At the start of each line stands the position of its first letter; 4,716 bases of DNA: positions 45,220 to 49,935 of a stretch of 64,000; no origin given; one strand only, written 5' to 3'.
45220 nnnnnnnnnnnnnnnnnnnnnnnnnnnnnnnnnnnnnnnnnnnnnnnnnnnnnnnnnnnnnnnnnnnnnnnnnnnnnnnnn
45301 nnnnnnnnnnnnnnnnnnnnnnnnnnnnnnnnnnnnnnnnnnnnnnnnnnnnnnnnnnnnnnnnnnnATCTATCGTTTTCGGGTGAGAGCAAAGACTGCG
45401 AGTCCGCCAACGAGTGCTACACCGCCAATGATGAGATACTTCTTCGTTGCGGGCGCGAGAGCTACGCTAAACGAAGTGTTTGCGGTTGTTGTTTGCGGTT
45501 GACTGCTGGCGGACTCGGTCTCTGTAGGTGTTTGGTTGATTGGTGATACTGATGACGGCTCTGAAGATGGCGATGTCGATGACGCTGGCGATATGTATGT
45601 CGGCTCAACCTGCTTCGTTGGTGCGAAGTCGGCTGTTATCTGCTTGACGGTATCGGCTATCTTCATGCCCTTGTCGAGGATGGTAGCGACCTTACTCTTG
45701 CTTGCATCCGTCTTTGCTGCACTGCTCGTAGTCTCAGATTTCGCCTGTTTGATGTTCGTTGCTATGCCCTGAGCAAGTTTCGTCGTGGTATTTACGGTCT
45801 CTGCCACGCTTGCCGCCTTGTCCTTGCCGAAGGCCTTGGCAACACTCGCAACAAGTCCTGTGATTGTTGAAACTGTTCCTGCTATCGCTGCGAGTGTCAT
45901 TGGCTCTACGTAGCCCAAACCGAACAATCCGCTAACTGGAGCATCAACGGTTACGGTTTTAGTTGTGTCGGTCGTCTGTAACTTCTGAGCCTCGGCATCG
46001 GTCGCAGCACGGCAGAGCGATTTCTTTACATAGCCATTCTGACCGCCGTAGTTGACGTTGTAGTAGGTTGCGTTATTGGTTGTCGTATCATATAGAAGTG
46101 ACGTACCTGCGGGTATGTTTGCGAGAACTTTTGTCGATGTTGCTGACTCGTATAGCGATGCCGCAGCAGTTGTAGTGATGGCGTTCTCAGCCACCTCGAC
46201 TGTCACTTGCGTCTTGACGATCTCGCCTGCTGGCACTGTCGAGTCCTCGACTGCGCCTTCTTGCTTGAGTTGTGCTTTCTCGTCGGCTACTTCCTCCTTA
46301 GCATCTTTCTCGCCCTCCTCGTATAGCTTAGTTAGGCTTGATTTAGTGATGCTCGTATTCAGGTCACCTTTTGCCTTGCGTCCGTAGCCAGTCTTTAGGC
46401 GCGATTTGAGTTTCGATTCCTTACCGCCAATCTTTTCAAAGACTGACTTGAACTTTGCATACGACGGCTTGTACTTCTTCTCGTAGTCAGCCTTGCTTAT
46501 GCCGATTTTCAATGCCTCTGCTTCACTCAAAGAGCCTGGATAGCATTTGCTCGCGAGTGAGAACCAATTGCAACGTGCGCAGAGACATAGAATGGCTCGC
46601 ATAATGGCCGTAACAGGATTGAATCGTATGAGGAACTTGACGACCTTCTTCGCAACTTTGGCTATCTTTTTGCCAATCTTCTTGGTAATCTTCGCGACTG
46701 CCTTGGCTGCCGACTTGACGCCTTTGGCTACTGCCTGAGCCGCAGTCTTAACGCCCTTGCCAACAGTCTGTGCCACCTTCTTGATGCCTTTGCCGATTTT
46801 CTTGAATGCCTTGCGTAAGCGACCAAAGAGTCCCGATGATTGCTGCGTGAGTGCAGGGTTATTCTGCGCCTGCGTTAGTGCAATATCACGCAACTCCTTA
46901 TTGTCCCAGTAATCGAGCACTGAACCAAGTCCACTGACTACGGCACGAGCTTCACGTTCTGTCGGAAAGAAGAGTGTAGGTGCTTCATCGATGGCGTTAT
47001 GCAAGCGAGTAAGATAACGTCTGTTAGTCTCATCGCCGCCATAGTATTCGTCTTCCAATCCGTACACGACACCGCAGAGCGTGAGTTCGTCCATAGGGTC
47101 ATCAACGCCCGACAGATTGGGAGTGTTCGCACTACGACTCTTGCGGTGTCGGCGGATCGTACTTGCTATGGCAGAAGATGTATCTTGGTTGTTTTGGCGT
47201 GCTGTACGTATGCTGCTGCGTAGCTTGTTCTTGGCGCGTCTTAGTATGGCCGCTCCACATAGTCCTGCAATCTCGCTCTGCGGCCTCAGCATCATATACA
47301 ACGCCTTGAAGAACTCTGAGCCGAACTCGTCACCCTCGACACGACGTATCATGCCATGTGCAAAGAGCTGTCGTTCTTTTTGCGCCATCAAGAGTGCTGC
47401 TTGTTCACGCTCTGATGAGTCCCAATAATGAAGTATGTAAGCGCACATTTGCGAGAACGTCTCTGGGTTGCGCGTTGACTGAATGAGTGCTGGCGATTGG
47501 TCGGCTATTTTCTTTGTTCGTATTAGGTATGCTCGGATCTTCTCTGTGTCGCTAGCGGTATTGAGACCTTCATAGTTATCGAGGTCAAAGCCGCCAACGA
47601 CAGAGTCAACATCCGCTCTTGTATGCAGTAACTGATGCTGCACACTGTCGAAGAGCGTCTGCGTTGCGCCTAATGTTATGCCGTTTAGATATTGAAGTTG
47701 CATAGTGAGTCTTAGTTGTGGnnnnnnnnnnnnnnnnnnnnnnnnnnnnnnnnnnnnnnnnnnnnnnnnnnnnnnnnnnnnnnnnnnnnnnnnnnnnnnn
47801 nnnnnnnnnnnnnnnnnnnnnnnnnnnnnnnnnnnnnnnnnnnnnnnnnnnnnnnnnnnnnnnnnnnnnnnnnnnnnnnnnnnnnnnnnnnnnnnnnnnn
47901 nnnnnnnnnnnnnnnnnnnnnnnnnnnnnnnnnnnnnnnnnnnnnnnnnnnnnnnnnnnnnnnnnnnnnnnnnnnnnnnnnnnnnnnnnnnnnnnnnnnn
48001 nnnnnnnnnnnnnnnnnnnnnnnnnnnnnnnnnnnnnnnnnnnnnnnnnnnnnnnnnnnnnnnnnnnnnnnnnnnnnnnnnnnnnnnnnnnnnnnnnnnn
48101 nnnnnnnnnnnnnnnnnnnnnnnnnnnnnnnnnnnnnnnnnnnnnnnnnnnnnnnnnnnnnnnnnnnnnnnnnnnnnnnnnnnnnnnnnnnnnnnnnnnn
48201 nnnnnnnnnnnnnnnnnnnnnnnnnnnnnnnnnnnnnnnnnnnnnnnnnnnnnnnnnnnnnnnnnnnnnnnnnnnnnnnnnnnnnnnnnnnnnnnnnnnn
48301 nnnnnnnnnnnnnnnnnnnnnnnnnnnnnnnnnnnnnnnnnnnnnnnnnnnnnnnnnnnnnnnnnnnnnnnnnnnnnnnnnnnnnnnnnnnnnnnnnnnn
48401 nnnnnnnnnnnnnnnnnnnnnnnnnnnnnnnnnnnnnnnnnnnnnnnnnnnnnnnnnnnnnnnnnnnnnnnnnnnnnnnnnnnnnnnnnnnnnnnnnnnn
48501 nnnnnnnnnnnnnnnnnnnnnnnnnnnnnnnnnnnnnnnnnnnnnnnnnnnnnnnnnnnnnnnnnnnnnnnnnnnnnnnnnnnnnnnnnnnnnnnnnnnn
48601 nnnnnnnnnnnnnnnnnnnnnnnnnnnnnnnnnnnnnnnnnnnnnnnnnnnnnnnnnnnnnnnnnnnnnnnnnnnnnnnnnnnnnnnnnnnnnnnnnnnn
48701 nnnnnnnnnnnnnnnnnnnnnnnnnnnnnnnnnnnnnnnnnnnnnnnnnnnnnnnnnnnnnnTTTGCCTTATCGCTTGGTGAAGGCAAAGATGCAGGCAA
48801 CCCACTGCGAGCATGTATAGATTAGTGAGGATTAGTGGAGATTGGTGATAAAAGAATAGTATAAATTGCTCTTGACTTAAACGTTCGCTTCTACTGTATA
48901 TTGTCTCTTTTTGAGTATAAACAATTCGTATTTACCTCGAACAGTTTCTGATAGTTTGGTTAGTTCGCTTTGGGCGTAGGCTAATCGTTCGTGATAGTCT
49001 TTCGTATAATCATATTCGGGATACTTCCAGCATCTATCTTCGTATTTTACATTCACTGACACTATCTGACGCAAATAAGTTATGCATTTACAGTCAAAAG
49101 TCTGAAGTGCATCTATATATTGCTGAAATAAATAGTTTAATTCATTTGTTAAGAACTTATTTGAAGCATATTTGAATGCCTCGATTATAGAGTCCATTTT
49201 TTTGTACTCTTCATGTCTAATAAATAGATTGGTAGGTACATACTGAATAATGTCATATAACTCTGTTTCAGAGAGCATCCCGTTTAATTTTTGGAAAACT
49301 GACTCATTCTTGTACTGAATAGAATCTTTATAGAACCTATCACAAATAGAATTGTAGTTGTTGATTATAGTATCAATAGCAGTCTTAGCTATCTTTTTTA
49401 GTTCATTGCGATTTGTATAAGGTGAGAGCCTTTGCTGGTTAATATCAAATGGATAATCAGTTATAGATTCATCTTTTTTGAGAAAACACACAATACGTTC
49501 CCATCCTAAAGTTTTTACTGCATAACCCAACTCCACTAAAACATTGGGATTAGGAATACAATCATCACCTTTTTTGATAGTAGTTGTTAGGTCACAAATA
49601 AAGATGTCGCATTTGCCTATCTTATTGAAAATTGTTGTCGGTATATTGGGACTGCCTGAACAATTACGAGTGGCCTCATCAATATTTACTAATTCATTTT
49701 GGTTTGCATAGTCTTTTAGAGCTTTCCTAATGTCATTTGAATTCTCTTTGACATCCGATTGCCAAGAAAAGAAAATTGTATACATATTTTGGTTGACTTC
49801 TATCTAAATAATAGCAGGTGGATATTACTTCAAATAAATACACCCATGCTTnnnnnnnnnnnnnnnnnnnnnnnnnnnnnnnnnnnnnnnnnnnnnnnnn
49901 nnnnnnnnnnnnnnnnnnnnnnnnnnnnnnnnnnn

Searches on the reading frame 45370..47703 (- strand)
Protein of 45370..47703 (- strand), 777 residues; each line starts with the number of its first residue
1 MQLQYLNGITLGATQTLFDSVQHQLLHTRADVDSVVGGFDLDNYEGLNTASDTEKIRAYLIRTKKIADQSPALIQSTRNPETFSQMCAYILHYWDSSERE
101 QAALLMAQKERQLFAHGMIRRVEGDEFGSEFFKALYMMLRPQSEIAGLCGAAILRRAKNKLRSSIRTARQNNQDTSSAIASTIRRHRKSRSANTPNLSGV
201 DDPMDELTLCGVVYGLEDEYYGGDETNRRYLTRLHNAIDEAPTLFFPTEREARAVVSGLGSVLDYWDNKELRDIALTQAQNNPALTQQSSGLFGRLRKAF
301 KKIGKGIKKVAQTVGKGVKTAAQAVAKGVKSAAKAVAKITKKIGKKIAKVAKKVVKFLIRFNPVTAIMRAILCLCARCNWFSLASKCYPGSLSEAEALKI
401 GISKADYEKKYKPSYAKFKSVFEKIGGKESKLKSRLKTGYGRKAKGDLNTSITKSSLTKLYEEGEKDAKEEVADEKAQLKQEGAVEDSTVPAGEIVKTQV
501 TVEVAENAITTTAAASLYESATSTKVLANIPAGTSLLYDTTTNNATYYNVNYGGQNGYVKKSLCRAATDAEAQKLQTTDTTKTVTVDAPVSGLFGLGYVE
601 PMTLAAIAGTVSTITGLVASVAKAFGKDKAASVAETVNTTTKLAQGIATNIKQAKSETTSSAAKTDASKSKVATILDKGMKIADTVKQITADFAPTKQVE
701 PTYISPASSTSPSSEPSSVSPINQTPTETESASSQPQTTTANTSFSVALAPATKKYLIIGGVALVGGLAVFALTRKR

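Call 53: search_protein_families(library=pfam, proteins=[window:45370-47703:-], max_evalue=0.01)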
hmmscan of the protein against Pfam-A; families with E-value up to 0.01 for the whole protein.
window:45370-47703:- (777 aa): 0 families

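Call 87: search_protein_families(library=phrogs, proteins=[window:45370-47703:-], max_evalue=0.001)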
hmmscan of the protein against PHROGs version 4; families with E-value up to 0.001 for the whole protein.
window:45370-47703:- (777 aa): 2 families
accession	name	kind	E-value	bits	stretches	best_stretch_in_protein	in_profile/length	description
phrog_26201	-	unknown function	0.00041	20.2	1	291-354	89-156/579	-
phrog_167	-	tail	0.00084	18.1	1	157-441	478-658/1555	tail length tape measure protein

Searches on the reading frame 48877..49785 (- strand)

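Call 3: search_protein_families(library=pfam, proteins=[window:48877-49785:-], max_evalue=0.01)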
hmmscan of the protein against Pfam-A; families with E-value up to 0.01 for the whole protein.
window:48877-49785:- (302 aa): 1 family
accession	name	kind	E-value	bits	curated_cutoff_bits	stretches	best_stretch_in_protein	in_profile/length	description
PF10137.14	CAP12-PCTIR_TIR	-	0.00023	21.6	24.7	1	16-105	9-101/119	CAP12/Pycsar effector protein, TIR domain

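Call 4: search_protein_families(library=padloc, proteins=[window:48877-49785:-], max_evalue=0.01)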
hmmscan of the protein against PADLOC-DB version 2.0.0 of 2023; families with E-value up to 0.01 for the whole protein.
window:48877-49785:- (302 aa): 1 family
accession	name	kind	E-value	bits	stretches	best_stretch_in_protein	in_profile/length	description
PDLC00733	Effector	-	0.0016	15.3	1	32-123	279-354/388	TIR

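Call 6: search_protein_families(library=ncbifam, proteins=[window:48877-49785:-], max_evalue=0.01)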
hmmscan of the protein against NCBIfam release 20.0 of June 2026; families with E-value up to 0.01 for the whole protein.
window:48877-49785:- (302 aa): 0 families

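Call 87: search_protein_families(library=phrogs, proteins=[window:48877-49785:-], max_evalue=0.001)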
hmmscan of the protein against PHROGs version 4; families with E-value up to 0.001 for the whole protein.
window:48877-49785:- (302 aa): 1 family
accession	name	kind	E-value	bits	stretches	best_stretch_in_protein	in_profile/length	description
phrog_3634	-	unknown function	7.4e-08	33.3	1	44-179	49-170/237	-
